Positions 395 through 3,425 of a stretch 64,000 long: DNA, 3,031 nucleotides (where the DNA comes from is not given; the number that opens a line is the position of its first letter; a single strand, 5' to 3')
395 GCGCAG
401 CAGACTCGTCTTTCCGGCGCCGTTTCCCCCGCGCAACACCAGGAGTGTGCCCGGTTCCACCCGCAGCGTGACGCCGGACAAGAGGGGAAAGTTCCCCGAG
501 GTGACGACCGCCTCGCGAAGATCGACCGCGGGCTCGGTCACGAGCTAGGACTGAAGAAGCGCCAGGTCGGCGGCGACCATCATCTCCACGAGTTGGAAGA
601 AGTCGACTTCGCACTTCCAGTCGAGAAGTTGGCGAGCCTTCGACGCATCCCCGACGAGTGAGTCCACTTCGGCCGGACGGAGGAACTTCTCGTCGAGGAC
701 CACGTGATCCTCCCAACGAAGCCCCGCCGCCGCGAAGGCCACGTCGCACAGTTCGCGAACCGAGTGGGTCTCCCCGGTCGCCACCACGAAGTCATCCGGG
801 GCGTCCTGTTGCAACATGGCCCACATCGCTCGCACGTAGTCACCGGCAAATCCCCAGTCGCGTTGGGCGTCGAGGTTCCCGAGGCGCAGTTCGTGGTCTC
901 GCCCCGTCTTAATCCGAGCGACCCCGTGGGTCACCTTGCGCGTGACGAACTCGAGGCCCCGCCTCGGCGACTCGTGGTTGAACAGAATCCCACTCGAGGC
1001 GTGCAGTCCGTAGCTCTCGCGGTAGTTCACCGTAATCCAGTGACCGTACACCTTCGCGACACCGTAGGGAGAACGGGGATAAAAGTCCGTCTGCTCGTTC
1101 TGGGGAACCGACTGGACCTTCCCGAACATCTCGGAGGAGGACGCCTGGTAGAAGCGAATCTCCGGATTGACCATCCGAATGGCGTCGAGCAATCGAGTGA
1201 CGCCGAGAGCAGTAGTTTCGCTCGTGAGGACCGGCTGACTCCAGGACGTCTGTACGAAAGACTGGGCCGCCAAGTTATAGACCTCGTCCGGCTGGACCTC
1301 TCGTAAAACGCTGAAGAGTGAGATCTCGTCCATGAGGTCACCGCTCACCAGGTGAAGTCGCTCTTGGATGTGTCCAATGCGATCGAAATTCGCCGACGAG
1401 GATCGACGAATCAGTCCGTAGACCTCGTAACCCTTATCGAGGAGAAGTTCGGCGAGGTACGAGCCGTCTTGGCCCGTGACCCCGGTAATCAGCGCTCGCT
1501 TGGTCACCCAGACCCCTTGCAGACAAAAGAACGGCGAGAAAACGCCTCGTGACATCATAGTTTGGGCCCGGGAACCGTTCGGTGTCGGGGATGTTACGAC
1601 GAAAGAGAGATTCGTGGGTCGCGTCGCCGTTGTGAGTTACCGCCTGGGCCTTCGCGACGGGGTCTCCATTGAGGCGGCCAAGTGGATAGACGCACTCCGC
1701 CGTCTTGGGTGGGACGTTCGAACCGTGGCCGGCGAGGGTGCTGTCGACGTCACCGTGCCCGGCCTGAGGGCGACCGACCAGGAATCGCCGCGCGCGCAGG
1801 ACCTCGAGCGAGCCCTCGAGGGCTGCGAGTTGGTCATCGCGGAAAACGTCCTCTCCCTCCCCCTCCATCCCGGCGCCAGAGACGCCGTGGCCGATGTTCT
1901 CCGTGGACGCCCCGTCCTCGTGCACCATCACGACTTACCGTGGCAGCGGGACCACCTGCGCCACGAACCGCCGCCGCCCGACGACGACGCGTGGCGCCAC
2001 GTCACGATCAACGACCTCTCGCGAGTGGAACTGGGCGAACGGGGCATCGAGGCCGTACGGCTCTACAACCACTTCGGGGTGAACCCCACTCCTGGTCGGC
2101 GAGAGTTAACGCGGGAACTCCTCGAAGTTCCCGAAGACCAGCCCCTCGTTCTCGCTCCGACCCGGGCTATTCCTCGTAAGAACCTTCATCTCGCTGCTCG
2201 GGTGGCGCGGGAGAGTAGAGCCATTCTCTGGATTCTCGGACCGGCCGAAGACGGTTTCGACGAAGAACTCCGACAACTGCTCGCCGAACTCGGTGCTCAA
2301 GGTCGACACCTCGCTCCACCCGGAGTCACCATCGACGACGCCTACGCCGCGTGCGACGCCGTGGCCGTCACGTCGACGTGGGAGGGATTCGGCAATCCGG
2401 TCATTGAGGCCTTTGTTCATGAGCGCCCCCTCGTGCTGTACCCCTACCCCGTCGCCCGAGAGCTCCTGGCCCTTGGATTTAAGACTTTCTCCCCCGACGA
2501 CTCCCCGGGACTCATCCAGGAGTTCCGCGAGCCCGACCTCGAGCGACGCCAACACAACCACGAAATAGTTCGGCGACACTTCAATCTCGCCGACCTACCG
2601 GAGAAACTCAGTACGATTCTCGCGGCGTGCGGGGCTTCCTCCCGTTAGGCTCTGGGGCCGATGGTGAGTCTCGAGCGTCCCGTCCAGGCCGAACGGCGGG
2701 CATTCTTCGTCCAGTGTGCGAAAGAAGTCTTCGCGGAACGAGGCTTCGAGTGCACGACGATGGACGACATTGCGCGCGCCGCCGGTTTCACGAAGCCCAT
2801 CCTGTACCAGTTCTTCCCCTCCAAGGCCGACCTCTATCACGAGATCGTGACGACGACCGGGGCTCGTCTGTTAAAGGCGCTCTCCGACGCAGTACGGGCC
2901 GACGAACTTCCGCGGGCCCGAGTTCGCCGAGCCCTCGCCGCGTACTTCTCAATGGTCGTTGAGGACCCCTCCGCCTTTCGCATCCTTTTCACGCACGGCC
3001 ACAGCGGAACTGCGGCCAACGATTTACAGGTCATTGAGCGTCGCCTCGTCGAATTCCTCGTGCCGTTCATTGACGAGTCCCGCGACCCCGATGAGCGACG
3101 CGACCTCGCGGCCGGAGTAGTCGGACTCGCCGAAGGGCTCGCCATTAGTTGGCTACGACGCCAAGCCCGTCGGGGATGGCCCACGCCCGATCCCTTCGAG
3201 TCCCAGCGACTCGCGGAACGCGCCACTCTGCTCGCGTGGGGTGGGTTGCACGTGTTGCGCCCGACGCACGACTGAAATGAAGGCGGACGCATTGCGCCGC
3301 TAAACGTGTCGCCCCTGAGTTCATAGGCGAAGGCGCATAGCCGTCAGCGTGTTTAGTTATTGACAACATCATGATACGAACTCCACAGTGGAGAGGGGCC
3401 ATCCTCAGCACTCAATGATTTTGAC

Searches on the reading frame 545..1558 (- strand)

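Call 48: search_protein_families(library=pfam, proteins=[window:545-1558:-], max_evalue=0.0001)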
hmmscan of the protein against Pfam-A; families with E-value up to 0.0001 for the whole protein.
window:545-1558:- (337 aa): 3 families
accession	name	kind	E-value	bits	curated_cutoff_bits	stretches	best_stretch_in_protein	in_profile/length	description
PF16363.11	GDP_Man_Dehyd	-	6e-134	447.1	27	1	23-327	1-332/332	GDP-mannose 4,6 dehydratase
PF01370.27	Epimerase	-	1.2e-71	241.4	20.9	1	22-260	1-240/240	NAD dependent epimerase/dehydratase family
PF04321.23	RmlD_sub_bind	-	1.9e-08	34.2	27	1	21-173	2-133/287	RmlD substrate binding domain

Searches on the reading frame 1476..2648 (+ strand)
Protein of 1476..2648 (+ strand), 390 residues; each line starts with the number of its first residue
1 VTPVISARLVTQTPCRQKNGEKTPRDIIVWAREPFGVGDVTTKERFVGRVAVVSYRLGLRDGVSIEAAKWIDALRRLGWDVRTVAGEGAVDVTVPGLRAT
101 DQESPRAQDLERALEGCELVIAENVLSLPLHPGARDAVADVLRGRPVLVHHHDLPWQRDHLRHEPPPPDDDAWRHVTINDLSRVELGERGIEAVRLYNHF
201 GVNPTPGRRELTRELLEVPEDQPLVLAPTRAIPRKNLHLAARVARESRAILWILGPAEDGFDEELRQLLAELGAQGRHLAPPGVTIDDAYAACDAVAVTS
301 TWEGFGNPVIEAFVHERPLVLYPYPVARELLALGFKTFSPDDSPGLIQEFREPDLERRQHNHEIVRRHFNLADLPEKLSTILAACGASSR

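Call 48: search_protein_families(library=pfam, proteins=[window:1476-2648:+], max_evalue=0.0001)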
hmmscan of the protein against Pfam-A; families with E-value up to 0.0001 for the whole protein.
window:1476-2648:+ (390 aa): 2 families
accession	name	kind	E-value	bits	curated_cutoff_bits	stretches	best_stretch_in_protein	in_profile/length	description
PF00534.26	Glycos_transf_1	-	1.1e-12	48.3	26.4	1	212-335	5-135/172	Glycosyl transferases group 1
PF13692.12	Glyco_trans_1_4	-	4.9e-09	37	27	1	239-334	19-118/142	Glycosyl transferases group 1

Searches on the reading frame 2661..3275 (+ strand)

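Call 48: search_protein_families(library=pfam, proteins=[window:2661-3275:+], max_evalue=0.0001)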
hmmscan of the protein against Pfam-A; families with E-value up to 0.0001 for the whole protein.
window:2661-3275:+ (204 aa): 1 family
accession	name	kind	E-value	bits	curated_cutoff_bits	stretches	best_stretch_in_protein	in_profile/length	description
PF00440.29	TetR_N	-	9.7e-16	57.7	24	1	20-62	5-47/47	Bacterial regulatory proteins, tetR family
